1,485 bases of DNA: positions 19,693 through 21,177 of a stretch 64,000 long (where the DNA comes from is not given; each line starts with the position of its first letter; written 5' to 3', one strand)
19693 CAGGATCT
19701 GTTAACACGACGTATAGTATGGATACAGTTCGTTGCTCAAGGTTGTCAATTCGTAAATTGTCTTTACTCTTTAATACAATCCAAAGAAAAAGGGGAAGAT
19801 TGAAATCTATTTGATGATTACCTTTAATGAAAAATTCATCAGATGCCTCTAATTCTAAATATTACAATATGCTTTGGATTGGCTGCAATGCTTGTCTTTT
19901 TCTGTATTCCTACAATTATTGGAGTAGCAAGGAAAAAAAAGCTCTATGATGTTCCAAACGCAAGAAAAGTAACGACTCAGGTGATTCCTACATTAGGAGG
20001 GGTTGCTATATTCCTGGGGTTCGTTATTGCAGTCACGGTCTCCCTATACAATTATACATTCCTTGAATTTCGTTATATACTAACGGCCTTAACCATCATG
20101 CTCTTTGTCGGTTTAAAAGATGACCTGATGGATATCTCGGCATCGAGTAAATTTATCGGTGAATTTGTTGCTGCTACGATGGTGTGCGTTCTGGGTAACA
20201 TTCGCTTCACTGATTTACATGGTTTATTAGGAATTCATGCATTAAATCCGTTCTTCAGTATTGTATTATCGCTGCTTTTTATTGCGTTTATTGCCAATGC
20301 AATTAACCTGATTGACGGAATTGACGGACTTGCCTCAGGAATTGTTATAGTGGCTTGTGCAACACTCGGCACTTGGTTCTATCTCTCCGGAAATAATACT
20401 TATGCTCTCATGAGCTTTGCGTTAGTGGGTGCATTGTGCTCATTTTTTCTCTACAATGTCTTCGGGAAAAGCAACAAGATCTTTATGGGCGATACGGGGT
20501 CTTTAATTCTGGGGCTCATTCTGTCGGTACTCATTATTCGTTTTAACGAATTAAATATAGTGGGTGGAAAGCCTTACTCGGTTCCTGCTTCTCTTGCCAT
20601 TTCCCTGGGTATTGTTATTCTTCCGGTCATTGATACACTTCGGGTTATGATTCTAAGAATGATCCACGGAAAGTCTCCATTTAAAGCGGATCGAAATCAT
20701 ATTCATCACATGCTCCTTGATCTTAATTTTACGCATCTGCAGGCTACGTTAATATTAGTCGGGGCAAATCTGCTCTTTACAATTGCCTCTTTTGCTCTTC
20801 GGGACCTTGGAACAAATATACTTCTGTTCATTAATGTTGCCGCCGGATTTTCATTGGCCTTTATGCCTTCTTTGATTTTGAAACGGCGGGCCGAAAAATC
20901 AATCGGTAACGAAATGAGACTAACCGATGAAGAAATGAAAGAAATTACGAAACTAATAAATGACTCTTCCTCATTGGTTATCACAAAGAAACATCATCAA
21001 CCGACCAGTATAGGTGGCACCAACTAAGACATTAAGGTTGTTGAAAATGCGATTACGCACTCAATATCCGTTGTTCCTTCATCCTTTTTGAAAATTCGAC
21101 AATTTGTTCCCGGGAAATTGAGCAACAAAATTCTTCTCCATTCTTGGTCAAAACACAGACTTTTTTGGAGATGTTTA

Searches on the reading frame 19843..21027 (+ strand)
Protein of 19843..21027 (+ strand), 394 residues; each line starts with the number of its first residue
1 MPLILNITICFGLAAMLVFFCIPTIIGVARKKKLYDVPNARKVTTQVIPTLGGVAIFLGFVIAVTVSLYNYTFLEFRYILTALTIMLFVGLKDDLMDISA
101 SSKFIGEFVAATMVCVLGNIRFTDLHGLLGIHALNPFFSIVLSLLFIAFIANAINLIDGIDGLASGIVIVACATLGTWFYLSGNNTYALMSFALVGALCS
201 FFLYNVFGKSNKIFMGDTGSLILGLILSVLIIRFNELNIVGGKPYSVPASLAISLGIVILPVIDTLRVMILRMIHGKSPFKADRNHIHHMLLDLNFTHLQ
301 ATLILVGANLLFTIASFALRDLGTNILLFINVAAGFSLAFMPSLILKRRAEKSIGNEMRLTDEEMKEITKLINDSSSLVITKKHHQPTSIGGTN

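Call 5: search_protein_families(library=pfam, proteins=[window:19843-21027:+], max_evalue=0.01)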
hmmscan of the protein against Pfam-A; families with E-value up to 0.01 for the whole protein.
window:19843-21027:+ (394 aa): 1 family
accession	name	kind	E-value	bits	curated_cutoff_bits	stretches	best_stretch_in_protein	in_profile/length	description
PF00953.26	Glycos_transf_4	-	1.1e-36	126.6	27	1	78-234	3-159/160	Glycosyl transferase family 4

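Call 9: search_protein_families(library=ncbifam, proteins=[window:19843-21027:+], max_evalue=0.01)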
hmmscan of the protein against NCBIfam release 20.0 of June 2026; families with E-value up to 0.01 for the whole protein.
window:19843-21027:+ (394 aa): 3 families
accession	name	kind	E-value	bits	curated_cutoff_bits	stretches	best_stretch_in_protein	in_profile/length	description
TIGR02380.1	ECA_wecA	exception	3e-45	154.9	326.05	1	18-314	11-304/346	UDP-N-acetylglucosamine--undecaprenyl-phosphate N-acetylglucosaminephosphotransferase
NF053644.1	MraY_archaea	equivalog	8.3e-16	58.2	450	1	99-233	149-276/340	pseudomurein biosynthesis MraY family phospho-N-acetylmuramoyl-pentapeptide-transferase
TIGR00445.1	mraY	equivalog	6.3e-14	52.2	192.05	1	36-232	24-243/321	phospho-N-acetylmuramoyl-pentapeptide-transferase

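Call 18: find_encoding_contigs(protein=window:19843-21027:+, flank=10000, max_places=10)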
Protein window:19843-21027:+ (394 aa): 3 contigs read that carry it; 3 places shown.
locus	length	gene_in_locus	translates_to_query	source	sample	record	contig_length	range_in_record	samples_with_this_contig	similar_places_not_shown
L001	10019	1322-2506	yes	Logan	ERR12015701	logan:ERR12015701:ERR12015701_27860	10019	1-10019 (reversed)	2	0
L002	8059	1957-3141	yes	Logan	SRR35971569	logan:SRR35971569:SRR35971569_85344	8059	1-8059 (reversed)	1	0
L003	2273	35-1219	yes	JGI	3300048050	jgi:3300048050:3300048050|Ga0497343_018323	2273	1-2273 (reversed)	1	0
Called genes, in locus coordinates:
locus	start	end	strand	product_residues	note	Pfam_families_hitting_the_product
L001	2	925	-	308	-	?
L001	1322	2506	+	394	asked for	PF00953:Glycos_transf_4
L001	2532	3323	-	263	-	PF05598:DUF772, PF04397:LytTR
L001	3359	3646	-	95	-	-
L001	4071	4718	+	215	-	PF13590:DUF4136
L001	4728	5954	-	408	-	PF00924:MS_channel_2nd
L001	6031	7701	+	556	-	PF06418:CTP_synth_N, PF00117:GATase, PF07722:Peptidase_C26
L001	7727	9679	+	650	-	PF14849:YidC_periplas, PF02096:60KD_IMP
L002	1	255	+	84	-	?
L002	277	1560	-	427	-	PF13173:AAA_14, PF13635:DUF4143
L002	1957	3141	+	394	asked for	PF00953:Glycos_transf_4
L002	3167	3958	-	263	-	PF05598:DUF772, PF04397:LytTR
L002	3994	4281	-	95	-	-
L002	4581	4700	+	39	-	-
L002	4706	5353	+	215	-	PF13590:DUF4136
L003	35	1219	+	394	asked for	PF00953:Glycos_transf_4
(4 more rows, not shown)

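Call 21: find_related_loci(query=window:19843-21027:+, collection=genome_contigs, flank=10000)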
Query window:19843-21027:+ (394 aa) in genome_contigs; peptide patterns used: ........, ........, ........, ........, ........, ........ (x = any residue, [..] = any of these).
599 stretches matched a pattern (row limit reached: there are more); 436 encode a relative of the query (tblastn E <= 1e-3); the best 80 are kept; 78 distinct loci.
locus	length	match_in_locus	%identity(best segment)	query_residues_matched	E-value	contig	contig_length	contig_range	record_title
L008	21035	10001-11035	50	9-353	2e-109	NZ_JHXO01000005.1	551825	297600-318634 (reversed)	Prolixibacter bellariivorans ATCC BAA-1284 T426DRAFT_scaffold00003.3_C, whole genome shotgun sequence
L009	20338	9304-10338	51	9-353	5e-109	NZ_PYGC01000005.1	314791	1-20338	Prolixibacter denitrificans strain DSM 27267 Ga0181020_105, whole genome shotgun sequence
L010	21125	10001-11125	47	2-366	3e-106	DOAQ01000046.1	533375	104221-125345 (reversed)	MAG TPA_asm: Prolixibacteraceae bacterium isolate UBA12447 contig_471, whole genome shotgun sequence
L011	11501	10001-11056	48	7-357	9e-105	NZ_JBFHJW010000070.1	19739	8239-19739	MAG: Labilibaculum sp. isolate Mix_sand07.2021.05.G.73 k141_155409_length_19739_cov_59.9852, whole genome shotgun sequen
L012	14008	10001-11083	48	1-354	1e-103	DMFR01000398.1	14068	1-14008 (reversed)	MAG TPA_asm: Prolixibacteraceae bacterium isolate UBA10471 contig_4844, whole genome shotgun sequence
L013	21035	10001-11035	49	9-352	9e-104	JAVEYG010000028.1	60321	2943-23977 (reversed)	MAG: Prolixibacteraceae bacterium isolate BF4_24 NODE_1377_length_60321_cov_11.816875_Biofilm4, whole genome shotgun seq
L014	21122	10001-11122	47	17-390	8e-104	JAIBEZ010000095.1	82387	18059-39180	MAG: Prolixibacteraceae bacterium isolate BC_metabat.bin.32 BC_k141_108463, whole genome shotgun sequence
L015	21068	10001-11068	47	1-359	1e-100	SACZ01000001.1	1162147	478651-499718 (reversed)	Prolixibacteraceae bacterium JC049 scaffold_0, whole genome shotgun sequence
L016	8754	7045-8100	48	8-357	2e-102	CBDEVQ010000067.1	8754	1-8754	MAG: Flavobacteriales bacterium isolate c9eb949b-bc1f-4219-ae45-44c701134771 genome assembly, contig: contig_67, whole g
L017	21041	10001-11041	49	7-353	1e-99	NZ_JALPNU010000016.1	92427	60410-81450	Marinifilum sp. D714 scaffold_16_length=92428, whole genome shotgun sequence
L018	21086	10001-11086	46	7-370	2e-99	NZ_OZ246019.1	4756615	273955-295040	MAG: Marinifilum sp. isolate 2e2f0af6-6352-4b82-930b-c4df64eacec3 chromosome 1, complete sequence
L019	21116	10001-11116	43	14-382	4e-99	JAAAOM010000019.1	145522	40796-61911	MAG: Bacteroidetes bacterium isolate GSL.Bin23 NODE_6_length_145522_cov_0.425458, whole genome shotgun sequence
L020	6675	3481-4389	52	21-323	1e-98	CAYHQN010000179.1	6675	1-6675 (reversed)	MAG TPA_asm: uncultured Tangfeifania sp. isolate ERP119705_co15_184 genome assembly, contig: NODE_14552_length_6675_cov_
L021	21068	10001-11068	47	21-386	5e-98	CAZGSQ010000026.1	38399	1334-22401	MAG TPA_asm: uncultured Tangfeifania sp. isolate binchicken_co2_199 genome assembly, contig: NODE_588_length_38399_cov_9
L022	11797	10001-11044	48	8-354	9e-98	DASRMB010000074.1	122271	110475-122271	MAG TPA_asm: Prolixibacteraceae bacterium isolate SMAG_U10204 k141_105390, whole genome shotgun sequence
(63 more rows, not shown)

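Call 26: find_homologous_proteins(query=window:19843-21027:+, max_evalue=1e-60)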
Query window:19843-21027:+ (394 aa): 3199 proteins with E <= 1e-60 among 8000 candidates; the best 120 are listed.
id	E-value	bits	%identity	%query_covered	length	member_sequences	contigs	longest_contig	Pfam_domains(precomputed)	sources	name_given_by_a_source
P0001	8.9e-188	642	78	98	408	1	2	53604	PF00953.27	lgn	-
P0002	2.5e-186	637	78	99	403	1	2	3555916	PF00953.27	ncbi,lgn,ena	-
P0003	4.3e-178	610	75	99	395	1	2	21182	PF00953.27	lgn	-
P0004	2.0e-117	411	91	56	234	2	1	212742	PF00953.27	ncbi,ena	-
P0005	9.2e-107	376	49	93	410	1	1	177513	PF00953.27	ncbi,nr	ncbi:undecaprenyl/decaprenyl-phosphate alpha-N-acetylglucosaminyl 1-phosphate transferase [Puteibact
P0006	2.3e-106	374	51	89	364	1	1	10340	PF00953.27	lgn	-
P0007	1.6e-104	368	52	87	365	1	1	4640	PF00953.27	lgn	-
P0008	2.0e-104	368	49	91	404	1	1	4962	PF00953.27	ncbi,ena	-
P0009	3.7e-103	364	48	89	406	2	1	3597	PF00953.27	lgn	-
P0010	5.4e-103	363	52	88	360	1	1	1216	PF00953.27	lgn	-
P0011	1.1e-102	362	50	88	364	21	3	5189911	PF00953.27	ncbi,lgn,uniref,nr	ncbi:undecaprenyl-phosphate alpha-N-acetylglucosaminyl 1-phosphate transferase [Prolixibacter bellar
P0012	3.1e-102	361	47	90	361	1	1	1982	PF00953.27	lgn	-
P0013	7.0e-102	360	47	91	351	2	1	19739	PF00953.27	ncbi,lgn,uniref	ncbi:MraY family glycosyltransferase [Labilibaculum sp.]|uniref:MraY family glycosyltransferase n=1 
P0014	1.0e-101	359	48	89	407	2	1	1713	PF00953.27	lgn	-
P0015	3.9e-101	357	50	87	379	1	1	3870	PF00953.27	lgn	-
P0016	4.0e-101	357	51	89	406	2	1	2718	PF00953.27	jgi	jgi:UDP-GlcNAc:undecaprenyl-phosphate GlcNAc-1-phosphate transferase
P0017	4.1e-101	357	47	98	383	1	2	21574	PF00953.27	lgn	-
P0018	5.3e-101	357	48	95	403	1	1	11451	PF00953.27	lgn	-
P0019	1.2e-100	355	49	90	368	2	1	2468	PF00953.27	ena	-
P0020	1.7e-100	355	47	94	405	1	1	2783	PF00953.27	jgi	jgi:UDP-N-acetylmuramyl pentapeptide phosphotransferase/UDP-N-acetylglucosamine-1-phosphate transfer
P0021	2.7e-100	354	48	91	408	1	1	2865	PF00953.27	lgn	-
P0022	8.1e-100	353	46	95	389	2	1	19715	PF00953.27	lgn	-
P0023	8.3e-100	353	48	93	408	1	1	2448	PF00953.27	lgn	-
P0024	1.1e-99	352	50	86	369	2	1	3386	PF00953.27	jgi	jgi:UDP-N-acetylmuramyl pentapeptide phosphotransferase/UDP-N-acetylglucosamine-1-phosphate transfer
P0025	2.0e-99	352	48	88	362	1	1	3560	PF00953.27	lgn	-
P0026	2.3e-99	351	49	89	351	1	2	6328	PF00953.27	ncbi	-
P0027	2.7e-99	351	48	91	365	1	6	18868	PF00953.27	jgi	jgi:UDP-N-acetylmuramyl pentapeptide phosphotransferase/UDP-N-acetylglucosamine-1-phosphate transfer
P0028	2.9e-99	351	46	94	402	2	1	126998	PF00953.27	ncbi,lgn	-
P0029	3.2e-99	351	51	86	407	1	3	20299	PF00953.27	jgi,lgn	jgi:UDP-N-acetylmuramyl pentapeptide phosphotransferase/UDP-N-acetylglucosamine-1-phosphate transfer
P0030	4.1e-99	351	48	88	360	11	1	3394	PF00953.27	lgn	-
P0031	4.2e-99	350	48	91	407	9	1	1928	PF00953.27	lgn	-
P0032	5.5e-99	350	51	89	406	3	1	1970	PF00953.27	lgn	-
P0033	5.8e-99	350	47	91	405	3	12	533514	PF00953.27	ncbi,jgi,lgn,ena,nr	ncbi:MAG: hypothetical protein A2W90_02865 [Bacteroidetes bacterium GWF2_42_66]|nr:MAG: hypothetical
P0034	6.7e-99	350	50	89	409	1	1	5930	PF00953.27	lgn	-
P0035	1.1e-98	349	50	85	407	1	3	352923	PF00953.27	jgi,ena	-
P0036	1.2e-98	349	50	84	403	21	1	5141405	PF00953.27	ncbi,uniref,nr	ncbi:glycosyltransferase family 4 protein [Prolixibacter sp. NT017]|uniref:glycosyltransferase famil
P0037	1.4e-98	349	48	92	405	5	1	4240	PF00953.27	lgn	-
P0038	1.6e-98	349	48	93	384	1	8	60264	PF00953.27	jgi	jgi:UDP-GlcNAc:undecaprenyl-phosphate/decaprenyl-phosphate GlcNAc-1-phosphate transferase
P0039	1.9e-98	348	48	88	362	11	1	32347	PF00953.27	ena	-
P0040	2.1e-98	348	47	88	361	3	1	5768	PF00953.27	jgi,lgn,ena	-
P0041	2.1e-98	348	48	90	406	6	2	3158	PF00953.27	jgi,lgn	jgi:UDP-N-acetylmuramyl pentapeptide phosphotransferase/UDP-N-acetylglucosamine-1-phosphate transfer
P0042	2.4e-98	348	48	91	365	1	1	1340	PF00953.27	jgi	jgi:UDP-N-acetylmuramyl pentapeptide phosphotransferase/UDP-N-acetylglucosamine-1-phosphate transfer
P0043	2.7e-98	348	47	91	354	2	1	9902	PF00953.27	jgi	jgi:UDP-N-acetylmuramyl pentapeptide phosphotransferase/UDP-N-acetylglucosamine-1-phosphate transfer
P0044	2.8e-98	348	48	88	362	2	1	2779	PF00953.27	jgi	jgi:UDP-N-acetylmuramyl pentapeptide phosphotransferase/UDP-N-acetylglucosamine-1-phosphate transfer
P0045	3.1e-98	348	48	90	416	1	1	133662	PF00953.27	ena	-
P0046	5.0e-98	347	47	94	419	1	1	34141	PF00953.27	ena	-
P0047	5.2e-98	347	47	91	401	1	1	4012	PF00953.27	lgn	-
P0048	6.7e-98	346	47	88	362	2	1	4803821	PF00953.27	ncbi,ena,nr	nr:MraY family glycosyltransferase [uncultured Marinifilum sp.]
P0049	8.6e-98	346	50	86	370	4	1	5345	PF00953.27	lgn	-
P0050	8.9e-98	346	49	87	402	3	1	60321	PF00953.27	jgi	jgi:UDP-N-acetylmuramyl pentapeptide phosphotransferase/UDP-N-acetylglucosamine-1-phosphate transfer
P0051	1.2e-97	346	48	90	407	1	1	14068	PF00953.27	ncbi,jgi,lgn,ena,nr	ncbi:MAG TPA: undecaprenyl-phosphate alpha-N-acetylglucosaminyl 1-phosphate transferase [Prolixibact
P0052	1.8e-97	345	50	89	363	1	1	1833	PF00953.27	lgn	-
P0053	2.3e-97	345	48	89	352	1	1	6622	PF00953.27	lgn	-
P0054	2.4e-97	345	46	97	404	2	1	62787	PF00953.27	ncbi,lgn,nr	ncbi:MAG: MraY family glycosyltransferase [Bacteroidota bacterium]|nr:MraY family glycosyltransferas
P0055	2.5e-97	345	49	89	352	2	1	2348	PF00953.27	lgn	-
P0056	2.8e-97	344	47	94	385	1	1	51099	PF00953.27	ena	-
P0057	2.9e-97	344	46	91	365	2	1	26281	PF00953.27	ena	-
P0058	3.1e-97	344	50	89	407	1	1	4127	PF00953.27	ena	-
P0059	3.2e-97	344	50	85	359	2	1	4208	PF00953.27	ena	-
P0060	3.3e-97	344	47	93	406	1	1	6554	PF00953.27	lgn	-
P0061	3.9e-97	344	50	86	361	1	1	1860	PF00953.27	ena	-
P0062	4.0e-97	344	48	89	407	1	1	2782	PF00953.27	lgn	-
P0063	4.6e-97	344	47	95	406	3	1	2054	PF00953.27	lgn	-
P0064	5.0e-97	344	48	89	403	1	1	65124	PF00953.27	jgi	jgi:UDP-GlcNAc:undecaprenyl-phosphate GlcNAc-1-phosphate transferase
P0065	5.3e-97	344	41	96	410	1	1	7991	PF00953.27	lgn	-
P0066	5.4e-97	344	46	93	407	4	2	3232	PF00953.27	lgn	-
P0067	6.7e-97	343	48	88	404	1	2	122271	PF00953.27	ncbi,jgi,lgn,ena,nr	ncbi:MAG TPA: MraY family glycosyltransferase [Prolixibacteraceae bacterium]|nr:MraY family glycosyl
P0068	7.1e-97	343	48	87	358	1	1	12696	PF00953.27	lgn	-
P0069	7.6e-97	343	48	93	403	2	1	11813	PF00953.27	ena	-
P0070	8.7e-97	343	49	88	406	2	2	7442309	PF00953.27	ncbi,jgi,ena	jgi:UDP-N-acetylmuramyl pentapeptide phosphotransferase/UDP-N-acetylglucosamine-1-phosphate transfer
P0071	1.1e-96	343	45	93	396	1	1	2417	PF00953.27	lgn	-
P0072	1.2e-96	342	44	96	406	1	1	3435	PF00953.27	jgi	jgi:UDP-GlcNAc:undecaprenyl-phosphate GlcNAc-1-phosphate transferase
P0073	1.5e-96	342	49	87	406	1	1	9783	PF00953.27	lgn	-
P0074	1.6e-96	342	48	87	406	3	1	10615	PF00953.27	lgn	-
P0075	1.6e-96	342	47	88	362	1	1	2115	PF00953.27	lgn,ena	-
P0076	1.9e-96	342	46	88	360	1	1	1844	PF00953.27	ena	-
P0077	2.0e-96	342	49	93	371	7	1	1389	PF00953.27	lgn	-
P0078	2.0e-96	342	49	89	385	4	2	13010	PF00953.27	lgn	-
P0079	2.6e-96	341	48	89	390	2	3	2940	PF00953.27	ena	-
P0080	2.7e-96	341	48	88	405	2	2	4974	PF00953.27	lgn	-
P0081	2.7e-96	341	49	89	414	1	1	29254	PF00953.27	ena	-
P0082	3.0e-96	341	49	86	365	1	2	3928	PF00953.27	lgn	-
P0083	3.2e-96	341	46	96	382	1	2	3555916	PF00953.27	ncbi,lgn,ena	-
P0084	3.3e-96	341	47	88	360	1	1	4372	PF00953.27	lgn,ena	-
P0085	3.4e-96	341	50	86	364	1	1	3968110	PF00953.27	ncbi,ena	-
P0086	3.6e-96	341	49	90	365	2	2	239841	PF00953.27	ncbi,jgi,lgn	ncbi:MraY family glycosyltransferase [Draconibacterium sp.]|jgi:UDP-N-acetylmuramyl pentapeptide pho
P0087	3.7e-96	341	49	86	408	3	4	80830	PF00953.27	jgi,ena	-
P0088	3.9e-96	341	46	92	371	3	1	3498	PF00953.27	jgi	jgi:UDP-GlcNAc:undecaprenyl-phosphate/decaprenyl-phosphate GlcNAc-1-phosphate transferase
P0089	3.9e-96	341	49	90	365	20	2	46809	PF00953.27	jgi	jgi:UDP-N-acetylmuramyl pentapeptide phosphotransferase/UDP-N-acetylglucosamine-1-phosphate transfer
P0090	4.0e-96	341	48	89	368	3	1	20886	PF00953.27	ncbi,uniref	ncbi:MraY family glycosyltransferase [Mariniphaga sp.]|uniref:MraY family glycosyltransferase n=1 Ta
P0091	4.5e-96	340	46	92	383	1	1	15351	PF00953.27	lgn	-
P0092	5.0e-96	340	47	88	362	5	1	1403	PF00953.27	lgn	-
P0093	5.6e-96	340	47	89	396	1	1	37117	PF00953.27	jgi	jgi:UDP-GlcNAc:undecaprenyl-phosphate/decaprenyl-phosphate GlcNAc-1-phosphate transferase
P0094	5.8e-96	340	50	88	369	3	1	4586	PF00953.27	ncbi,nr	ncbi:MAG: undecaprenyl/decaprenyl-phosphate alpha-N-acetylglucosaminyl 1-phosphate transferase [Pept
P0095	5.9e-96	340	48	89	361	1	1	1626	PF00953.27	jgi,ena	-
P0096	5.9e-96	340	49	89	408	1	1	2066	PF00953.27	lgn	-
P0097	7.5e-96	340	50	89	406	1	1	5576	PF00953.27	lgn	-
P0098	7.5e-96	340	47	89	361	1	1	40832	PF00953.27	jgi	jgi:UDP-N-acetylmuramyl pentapeptide phosphotransferase/UDP-N-acetylglucosamine-1-phosphate transfer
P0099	8.0e-96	340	48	93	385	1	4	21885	PF00953.27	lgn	-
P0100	9.2e-96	339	47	94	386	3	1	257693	PF00953.27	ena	-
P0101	9.5e-96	339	48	93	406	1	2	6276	PF00953.27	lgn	-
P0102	9.6e-96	339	47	98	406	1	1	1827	PF00953.27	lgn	-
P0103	9.7e-96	339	46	88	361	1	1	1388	PF00953.27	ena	-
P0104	1.0e-95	339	46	96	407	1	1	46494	PF00953.27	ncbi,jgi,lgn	ncbi:MAG TPA: MraY family glycosyltransferase [Prolixibacteraceae bacterium]|jgi:UDP-N-acetylmuramyl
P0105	1.2e-95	339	48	89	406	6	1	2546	PF00953.27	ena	-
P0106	1.2e-95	339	49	85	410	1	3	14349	PF00953.27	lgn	-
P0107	1.3e-95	339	49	88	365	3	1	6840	PF00953.27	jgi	-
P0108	1.4e-95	339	47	90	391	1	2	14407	PF00953.27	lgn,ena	-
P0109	1.4e-95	339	50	87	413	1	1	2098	PF00953.27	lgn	-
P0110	1.6e-95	339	48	89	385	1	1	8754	PF00953.27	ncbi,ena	-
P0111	1.6e-95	339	50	80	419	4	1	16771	PF00953.27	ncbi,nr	ncbi:MAG: undecaprenyl/decaprenyl-phosphate alpha-N-acetylglucosaminyl 1-phosphate transferase [Prol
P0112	2.3e-95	338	47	91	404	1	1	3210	PF00953.27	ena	-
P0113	2.3e-95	338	44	96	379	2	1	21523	PF00953.27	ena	-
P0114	2.5e-95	338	47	87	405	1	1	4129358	PF00953.27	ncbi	-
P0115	2.5e-95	338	51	85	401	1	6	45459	PF00953.27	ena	-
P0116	2.8e-95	338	45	88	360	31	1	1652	PF00953.27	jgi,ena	-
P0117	3.1e-95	338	46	91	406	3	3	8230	PF00953.27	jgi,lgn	-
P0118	3.4e-95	338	47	88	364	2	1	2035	PF00953.27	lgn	-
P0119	3.6e-95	337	46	91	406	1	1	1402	PF00953.27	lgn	-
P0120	4.1e-95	337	46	95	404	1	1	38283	PF00953.27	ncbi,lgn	-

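Call 27: find_encoding_contigs(protein=P0002, flank=10000, max_places=4)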
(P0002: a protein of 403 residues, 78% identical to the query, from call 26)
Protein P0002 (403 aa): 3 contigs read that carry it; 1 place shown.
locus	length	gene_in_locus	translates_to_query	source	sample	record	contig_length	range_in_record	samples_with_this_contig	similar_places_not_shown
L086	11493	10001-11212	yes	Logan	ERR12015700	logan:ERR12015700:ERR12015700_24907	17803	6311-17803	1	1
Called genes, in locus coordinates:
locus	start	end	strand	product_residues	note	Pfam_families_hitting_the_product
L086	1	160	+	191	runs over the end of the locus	PF25084:LbH_EIF2B, PF00132:Hexapep, PF25087:GMPPB_C (weak), PF14602:Hexapep_2, PF00132:Hexapep (weak)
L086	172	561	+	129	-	-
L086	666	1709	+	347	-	PF01408:GFO_IDH_MocA, PF02894:GFO_IDH_MocA_C, PF22725:GFO_IDH_MocA_C3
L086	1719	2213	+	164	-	PF02357:NusG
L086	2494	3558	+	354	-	PF00483:NTP_transferase, PF12804:NTP_transf_3 (faint)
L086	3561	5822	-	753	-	PF00403:HMA, PF00122:E1-E2_ATPase, PF00702:Hydrolase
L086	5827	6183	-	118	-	PF01022:HTH_5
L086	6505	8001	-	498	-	PF00884:Sulfatase (weak)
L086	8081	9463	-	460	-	-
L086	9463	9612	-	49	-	-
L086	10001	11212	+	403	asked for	PF00953:Glycos_transf_4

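Call 28: find_encoding_contigs(protein=P0001, flank=10000, max_places=4)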
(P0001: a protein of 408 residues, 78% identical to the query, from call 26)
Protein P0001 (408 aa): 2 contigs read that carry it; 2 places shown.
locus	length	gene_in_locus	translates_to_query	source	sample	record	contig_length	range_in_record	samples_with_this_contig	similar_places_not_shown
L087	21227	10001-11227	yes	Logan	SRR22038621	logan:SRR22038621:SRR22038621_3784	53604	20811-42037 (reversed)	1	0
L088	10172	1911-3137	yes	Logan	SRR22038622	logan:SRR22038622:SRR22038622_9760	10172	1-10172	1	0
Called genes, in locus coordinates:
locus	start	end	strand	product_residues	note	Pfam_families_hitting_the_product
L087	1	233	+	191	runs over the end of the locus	PF25084:LbH_EIF2B, PF00132:Hexapep, PF25087:GMPPB_C (weak), PF14602:Hexapep_2, PF00132:Hexapep (weak)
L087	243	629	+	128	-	-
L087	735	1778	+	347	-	PF01408:GFO_IDH_MocA, PF02894:GFO_IDH_MocA_C, PF22725:GFO_IDH_MocA_C3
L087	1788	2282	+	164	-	PF02357:NusG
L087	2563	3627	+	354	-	PF00483:NTP_transferase, PF12804:NTP_transf_3 (faint)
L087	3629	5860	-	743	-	PF00403:HMA, PF00122:E1-E2_ATPase, PF00702:Hydrolase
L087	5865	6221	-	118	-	PF01022:HTH_5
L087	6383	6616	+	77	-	-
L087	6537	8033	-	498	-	-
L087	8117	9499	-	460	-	-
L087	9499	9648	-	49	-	-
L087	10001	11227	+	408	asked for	PF00953:Glycos_transf_4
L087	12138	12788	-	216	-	PF00834:Ribul_P_3_epim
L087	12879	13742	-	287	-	PF00140:Sigma70_r1_2, PF04542:Sigma70_r2, PF04539:Sigma70_r3, PF04545:Sigma70_r4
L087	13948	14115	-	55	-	-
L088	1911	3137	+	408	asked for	PF00953:Glycos_transf_4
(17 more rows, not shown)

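Call 29: find_encoding_contigs(protein=P0003, flank=10000, max_places=4)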
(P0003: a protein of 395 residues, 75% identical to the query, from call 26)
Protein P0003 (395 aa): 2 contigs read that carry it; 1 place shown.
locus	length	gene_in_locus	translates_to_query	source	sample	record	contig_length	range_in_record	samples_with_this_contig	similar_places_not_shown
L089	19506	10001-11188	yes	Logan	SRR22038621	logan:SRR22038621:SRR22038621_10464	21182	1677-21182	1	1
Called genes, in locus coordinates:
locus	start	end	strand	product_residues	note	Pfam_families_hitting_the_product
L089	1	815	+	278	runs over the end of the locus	PF00135:COesterase, PF20434:BD-FAE, PF07859:Abhydrolase_3, PF00326:Peptidase_S9 (weak)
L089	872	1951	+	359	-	-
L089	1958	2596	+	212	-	-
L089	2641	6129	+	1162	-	-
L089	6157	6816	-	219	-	-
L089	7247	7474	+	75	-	-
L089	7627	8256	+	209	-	PF19781:DUF6266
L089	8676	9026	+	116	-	-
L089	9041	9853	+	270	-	PF05598:DUF772 (weak), PF04397:LytTR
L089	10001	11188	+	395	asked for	PF00953:Glycos_transf_4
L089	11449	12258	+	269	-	PF05598:DUF772, PF04397:LytTR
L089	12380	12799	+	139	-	-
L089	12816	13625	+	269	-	PF04397:LytTR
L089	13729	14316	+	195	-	PF13590:DUF4136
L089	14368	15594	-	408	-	PF00924:MS_channel_2nd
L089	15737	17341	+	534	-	PF06418:CTP_synth_N, PF00117:GATase, PF07722:Peptidase_C26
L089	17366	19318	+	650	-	PF14849:YidC_periplas, PF02096:60KD_IMP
